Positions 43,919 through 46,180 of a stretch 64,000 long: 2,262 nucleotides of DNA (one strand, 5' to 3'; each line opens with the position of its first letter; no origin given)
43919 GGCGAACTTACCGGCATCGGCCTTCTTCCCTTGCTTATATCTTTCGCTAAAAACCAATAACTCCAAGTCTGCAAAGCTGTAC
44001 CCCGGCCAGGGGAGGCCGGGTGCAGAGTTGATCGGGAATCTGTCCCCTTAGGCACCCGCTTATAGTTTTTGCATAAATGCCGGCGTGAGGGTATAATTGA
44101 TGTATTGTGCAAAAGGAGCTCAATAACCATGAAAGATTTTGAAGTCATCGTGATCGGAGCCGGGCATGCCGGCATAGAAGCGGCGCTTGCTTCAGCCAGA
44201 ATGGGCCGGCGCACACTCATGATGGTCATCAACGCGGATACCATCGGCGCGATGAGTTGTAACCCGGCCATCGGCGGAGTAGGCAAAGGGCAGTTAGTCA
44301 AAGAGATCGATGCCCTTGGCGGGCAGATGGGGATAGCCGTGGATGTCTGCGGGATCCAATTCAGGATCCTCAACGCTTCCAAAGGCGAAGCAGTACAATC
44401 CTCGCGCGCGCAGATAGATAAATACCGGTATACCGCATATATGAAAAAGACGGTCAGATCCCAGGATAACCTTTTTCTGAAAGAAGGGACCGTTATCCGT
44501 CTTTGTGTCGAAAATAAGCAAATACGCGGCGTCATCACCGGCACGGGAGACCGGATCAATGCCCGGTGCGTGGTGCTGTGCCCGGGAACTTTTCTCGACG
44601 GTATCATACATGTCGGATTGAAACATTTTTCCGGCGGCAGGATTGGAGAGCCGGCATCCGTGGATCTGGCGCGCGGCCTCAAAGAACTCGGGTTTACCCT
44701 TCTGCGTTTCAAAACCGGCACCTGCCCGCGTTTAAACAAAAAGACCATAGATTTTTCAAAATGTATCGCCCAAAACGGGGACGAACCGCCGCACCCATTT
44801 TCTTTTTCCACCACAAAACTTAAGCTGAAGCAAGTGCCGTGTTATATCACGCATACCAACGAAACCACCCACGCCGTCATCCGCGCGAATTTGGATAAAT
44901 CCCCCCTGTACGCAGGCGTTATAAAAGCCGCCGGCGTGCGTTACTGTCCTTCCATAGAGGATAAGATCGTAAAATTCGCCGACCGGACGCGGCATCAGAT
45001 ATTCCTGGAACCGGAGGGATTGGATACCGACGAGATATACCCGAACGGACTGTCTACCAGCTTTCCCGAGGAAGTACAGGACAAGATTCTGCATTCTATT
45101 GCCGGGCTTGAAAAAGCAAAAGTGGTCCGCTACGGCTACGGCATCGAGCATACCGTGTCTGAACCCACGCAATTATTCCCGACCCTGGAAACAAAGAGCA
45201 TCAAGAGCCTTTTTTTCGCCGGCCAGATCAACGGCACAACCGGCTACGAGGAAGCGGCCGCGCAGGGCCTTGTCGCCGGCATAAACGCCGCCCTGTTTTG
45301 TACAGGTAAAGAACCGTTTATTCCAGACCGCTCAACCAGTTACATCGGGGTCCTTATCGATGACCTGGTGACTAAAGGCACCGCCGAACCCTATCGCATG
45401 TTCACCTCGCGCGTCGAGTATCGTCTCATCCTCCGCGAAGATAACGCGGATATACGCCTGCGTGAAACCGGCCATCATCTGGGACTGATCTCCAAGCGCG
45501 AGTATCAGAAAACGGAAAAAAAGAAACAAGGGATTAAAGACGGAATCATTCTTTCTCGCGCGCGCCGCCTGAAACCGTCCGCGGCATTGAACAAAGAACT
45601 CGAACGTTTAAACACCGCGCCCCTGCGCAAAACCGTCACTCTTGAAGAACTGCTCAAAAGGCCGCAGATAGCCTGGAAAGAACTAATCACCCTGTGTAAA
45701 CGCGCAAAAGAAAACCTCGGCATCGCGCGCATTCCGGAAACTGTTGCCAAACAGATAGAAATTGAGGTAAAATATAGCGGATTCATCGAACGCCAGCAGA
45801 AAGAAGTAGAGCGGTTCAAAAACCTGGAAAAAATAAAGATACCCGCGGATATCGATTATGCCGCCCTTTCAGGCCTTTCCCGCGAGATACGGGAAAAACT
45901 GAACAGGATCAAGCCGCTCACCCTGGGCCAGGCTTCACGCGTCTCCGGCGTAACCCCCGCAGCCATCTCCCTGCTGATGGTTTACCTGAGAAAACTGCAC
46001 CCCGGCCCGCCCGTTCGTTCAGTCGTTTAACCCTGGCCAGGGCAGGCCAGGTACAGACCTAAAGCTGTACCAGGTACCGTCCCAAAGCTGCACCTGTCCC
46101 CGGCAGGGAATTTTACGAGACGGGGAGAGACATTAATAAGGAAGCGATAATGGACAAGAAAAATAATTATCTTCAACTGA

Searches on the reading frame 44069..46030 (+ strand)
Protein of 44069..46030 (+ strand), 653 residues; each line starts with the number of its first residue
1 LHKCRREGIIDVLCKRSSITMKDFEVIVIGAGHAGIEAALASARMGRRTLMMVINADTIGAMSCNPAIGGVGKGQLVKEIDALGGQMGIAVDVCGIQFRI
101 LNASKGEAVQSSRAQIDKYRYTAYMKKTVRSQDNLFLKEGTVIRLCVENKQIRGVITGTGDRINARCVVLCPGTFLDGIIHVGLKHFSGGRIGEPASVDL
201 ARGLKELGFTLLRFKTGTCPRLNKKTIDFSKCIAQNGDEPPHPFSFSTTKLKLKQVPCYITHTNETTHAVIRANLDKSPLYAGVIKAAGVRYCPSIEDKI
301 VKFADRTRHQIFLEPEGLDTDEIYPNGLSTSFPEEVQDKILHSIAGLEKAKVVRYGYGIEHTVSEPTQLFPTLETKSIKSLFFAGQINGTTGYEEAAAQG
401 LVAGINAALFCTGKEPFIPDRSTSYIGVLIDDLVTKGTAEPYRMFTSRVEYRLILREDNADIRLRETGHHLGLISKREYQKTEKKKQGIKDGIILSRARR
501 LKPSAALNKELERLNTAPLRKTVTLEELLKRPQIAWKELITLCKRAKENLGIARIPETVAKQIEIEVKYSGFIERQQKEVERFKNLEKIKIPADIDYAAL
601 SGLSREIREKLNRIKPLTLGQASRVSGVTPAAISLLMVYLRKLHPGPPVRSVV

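Call 56: search_protein_families(library=pfam, proteins=[window:44069-46030:+], max_evalue=0.00001)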
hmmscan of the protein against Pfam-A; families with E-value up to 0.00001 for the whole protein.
window:44069-46030:+ (653 aa): 3 families
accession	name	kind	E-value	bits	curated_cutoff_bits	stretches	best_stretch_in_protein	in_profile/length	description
PF01134.28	GIDA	-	1.8e-162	541.3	22.1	1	25-415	1-391/391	Glucose inhibited division protein A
PF13932.14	SAM_GIDA_C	-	1.9e-27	95.3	27.1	1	581-637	1-57/57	tRNA modifying enzyme MnmG/GidA C-terminal helical bundle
PF21680.2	GIDA_C_1st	-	8e-19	68.6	24.7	1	477-577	2-96/96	tRNA modifying enzyme MnmG/GidA C-terminal helical domain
